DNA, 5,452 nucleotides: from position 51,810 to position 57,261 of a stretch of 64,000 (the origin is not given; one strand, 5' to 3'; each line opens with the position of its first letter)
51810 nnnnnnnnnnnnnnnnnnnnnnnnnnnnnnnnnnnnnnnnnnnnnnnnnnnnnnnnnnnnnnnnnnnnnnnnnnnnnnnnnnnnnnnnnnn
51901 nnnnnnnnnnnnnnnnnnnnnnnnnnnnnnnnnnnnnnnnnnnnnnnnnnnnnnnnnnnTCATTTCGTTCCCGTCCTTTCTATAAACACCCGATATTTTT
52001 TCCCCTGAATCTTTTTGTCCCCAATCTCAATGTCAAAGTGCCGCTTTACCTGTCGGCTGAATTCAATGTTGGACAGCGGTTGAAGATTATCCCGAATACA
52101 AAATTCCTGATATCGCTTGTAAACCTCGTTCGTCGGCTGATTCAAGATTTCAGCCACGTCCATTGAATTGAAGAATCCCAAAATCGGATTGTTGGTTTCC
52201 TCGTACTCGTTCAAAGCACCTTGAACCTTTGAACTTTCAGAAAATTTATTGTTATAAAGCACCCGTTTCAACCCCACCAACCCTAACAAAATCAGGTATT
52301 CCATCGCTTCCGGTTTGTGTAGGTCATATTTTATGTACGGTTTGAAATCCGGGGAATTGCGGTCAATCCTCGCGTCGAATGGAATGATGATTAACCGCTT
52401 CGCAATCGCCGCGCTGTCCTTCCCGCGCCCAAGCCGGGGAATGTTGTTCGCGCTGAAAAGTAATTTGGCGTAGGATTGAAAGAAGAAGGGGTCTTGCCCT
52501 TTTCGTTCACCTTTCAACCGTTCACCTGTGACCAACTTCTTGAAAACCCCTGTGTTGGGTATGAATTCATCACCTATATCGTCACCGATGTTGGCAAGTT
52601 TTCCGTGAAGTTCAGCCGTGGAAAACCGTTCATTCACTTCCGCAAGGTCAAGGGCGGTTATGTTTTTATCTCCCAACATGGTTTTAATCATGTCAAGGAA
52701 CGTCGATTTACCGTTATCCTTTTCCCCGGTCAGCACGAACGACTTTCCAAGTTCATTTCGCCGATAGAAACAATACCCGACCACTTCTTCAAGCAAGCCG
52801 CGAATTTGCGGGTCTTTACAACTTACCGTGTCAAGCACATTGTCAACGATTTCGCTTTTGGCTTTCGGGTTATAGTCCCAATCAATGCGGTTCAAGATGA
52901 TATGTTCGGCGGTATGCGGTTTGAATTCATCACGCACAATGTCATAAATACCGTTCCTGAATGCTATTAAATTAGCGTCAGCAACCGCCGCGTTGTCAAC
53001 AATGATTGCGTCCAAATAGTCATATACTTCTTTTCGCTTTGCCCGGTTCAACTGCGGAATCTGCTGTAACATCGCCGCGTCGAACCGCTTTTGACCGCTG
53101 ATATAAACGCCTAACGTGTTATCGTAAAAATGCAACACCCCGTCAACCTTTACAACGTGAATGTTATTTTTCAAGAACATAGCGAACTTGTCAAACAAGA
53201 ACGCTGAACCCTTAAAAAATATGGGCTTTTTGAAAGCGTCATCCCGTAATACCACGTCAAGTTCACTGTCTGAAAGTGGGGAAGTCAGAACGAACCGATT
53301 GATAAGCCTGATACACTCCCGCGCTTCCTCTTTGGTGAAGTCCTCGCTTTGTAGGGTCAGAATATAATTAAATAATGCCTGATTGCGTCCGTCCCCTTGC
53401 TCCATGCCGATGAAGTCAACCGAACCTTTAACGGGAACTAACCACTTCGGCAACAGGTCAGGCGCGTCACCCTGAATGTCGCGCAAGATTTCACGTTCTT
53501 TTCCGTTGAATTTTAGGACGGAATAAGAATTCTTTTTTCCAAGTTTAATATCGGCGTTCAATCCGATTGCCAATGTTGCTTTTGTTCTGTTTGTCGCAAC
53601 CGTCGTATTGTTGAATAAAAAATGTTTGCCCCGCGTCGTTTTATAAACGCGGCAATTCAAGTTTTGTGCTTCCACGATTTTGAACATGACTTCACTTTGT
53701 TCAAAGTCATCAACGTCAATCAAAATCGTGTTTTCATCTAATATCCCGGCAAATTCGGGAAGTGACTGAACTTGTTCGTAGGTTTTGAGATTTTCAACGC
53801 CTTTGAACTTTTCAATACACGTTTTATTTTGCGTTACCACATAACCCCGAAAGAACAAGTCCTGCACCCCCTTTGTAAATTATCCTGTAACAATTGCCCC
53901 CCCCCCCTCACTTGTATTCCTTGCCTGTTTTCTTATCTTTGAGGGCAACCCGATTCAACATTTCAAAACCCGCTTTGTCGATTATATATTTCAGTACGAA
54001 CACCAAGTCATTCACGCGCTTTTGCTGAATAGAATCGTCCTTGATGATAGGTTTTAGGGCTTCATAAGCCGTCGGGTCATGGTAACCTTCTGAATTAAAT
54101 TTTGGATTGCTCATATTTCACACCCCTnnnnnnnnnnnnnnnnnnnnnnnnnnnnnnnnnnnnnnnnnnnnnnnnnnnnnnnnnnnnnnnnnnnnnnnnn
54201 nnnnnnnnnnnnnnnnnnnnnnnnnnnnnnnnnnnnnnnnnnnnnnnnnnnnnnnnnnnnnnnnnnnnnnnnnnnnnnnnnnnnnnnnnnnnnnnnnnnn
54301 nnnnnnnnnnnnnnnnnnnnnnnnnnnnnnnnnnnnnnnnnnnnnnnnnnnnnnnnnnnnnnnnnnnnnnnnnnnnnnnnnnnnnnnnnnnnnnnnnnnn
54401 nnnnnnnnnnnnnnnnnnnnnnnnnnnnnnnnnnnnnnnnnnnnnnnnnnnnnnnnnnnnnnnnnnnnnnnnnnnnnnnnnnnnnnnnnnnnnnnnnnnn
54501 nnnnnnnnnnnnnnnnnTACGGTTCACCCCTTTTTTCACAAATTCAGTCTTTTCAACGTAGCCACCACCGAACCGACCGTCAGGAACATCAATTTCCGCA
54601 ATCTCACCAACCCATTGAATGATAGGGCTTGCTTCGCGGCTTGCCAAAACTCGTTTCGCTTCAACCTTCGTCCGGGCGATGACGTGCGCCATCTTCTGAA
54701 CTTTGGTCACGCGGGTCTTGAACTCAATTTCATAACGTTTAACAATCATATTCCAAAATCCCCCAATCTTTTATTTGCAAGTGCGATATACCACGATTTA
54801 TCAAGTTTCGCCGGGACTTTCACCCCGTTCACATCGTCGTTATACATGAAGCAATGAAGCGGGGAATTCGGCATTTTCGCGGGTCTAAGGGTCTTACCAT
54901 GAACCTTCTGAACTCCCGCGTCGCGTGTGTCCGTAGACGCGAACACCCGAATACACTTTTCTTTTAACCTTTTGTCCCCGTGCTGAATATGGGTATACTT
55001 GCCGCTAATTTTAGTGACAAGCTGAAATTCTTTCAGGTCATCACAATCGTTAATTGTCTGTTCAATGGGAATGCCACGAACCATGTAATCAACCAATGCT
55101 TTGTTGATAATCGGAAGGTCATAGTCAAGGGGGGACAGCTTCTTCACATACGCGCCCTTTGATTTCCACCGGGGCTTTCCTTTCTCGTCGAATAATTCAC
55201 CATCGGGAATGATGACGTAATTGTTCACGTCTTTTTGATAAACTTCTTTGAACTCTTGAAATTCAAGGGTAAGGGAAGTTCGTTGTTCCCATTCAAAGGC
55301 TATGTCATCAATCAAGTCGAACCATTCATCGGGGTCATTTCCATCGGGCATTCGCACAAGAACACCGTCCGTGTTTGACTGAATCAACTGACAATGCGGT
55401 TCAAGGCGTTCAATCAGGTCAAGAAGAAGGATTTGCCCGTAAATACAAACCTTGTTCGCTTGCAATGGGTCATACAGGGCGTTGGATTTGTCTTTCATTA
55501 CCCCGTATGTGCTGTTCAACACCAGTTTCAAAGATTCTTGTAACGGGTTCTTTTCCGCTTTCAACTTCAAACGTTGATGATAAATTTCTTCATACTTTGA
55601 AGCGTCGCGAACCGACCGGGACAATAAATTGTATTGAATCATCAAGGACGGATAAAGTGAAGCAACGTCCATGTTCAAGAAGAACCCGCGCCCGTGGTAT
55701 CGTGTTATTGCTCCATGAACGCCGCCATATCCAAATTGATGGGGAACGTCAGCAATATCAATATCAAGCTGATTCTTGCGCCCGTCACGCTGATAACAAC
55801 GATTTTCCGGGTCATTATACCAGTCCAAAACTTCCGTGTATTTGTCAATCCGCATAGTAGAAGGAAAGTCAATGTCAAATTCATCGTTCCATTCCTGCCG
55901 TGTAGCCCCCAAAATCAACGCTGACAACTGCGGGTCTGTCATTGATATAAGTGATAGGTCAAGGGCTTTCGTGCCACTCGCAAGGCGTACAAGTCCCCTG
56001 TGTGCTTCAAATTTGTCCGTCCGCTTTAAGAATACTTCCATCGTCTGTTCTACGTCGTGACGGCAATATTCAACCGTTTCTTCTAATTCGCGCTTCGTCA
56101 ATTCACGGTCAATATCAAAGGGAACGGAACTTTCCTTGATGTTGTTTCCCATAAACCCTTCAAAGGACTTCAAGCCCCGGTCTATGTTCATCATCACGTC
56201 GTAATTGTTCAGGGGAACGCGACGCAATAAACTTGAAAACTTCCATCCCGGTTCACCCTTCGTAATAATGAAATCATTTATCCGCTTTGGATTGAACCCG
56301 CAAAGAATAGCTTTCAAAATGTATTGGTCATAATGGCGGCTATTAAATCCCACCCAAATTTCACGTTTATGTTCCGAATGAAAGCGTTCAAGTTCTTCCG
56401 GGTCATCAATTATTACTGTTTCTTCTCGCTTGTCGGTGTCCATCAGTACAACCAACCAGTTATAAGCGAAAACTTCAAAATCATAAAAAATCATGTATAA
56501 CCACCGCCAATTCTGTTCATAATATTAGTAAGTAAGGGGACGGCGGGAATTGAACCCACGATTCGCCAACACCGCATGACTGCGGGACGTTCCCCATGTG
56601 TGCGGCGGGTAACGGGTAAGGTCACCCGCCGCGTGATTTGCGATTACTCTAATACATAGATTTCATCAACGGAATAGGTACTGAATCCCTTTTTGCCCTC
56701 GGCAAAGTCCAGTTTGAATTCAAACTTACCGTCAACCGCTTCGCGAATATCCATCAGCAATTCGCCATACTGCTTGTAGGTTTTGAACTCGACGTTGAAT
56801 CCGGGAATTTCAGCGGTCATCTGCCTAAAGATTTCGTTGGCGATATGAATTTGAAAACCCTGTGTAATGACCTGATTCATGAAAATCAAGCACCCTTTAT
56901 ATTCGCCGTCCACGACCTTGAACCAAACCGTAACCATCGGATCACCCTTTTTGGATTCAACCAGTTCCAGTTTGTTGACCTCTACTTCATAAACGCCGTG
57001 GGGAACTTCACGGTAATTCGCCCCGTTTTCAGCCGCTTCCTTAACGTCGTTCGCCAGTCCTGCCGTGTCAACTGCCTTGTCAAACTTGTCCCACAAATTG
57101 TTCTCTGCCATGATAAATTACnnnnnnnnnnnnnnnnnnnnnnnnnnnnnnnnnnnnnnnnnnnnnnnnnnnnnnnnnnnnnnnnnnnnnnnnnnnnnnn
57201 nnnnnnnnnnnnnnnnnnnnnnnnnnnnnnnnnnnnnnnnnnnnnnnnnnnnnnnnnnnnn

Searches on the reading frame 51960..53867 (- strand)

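Call 3: search_protein_families(library=pfam, proteins=[window:51960-53867:-], max_evalue=0.01)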
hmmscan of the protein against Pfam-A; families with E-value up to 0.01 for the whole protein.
window:51960-53867:- (635 aa): 5 families
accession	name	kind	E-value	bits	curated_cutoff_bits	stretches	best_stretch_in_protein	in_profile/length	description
PF19263.5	DUF5906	-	4.3e-22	79.3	27.6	1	379-479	1-107/114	Family of unknown function (DUF5906)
PF08706.16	D5_N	-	3.8e-11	43.9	22.4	1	244-349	37-144/145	D5 N terminal like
PF03288.22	Pox_D5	-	3.9e-07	30.9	21.4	1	557-614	1-60/86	Poxvirus D5 protein-like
PF02257.21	RFX_DNA_binding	-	0.002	19.1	27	1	577-611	20-54/79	RFX DNA-binding domain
PF13555.12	AAA_29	-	0.0075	16.4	27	0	376-398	24-46/61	P-loop containing region of AAA domain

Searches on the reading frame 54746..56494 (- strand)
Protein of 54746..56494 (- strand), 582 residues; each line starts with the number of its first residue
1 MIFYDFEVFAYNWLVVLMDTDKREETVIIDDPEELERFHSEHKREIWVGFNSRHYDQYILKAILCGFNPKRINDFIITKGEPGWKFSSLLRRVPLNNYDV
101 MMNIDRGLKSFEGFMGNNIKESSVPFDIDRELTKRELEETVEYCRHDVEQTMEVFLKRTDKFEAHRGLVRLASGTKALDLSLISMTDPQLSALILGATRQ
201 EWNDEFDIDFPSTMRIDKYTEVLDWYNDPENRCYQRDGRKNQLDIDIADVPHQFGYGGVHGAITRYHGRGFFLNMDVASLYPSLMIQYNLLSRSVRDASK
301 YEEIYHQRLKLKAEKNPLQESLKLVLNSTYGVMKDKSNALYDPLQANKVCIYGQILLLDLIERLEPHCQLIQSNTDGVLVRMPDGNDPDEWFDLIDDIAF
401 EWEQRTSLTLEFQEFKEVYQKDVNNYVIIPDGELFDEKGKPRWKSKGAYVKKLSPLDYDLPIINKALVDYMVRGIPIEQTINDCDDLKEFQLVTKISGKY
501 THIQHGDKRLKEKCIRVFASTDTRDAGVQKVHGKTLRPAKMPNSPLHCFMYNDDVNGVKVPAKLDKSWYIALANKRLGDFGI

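Call 51: search_protein_families(library=pfam, proteins=[window:54746-56494:-], max_evalue=0.001)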
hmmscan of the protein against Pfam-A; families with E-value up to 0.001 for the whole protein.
window:54746-56494:- (582 aa): 1 family
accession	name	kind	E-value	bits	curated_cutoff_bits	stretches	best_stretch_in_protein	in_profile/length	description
PF00136.26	DNA_pol_B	-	2.5e-05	23.7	23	0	274-291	62-79/453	DNA polymerase family B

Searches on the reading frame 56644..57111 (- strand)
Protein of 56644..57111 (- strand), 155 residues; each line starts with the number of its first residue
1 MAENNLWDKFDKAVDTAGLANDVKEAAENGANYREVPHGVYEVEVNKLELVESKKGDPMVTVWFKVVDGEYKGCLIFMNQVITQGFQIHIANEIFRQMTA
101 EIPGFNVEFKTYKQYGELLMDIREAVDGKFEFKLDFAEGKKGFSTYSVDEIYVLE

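Call 51: search_protein_families(library=pfam, proteins=[window:56644-57111:-], max_evalue=0.001)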
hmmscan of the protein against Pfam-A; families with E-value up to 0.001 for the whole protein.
window:56644-57111:- (155 aa): 1 family
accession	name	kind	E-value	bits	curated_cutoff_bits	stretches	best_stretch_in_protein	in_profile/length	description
PF05037.18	DUF669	-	9.3e-08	32.7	21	1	29-83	7-63/138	Protein of unknown function (DUF669)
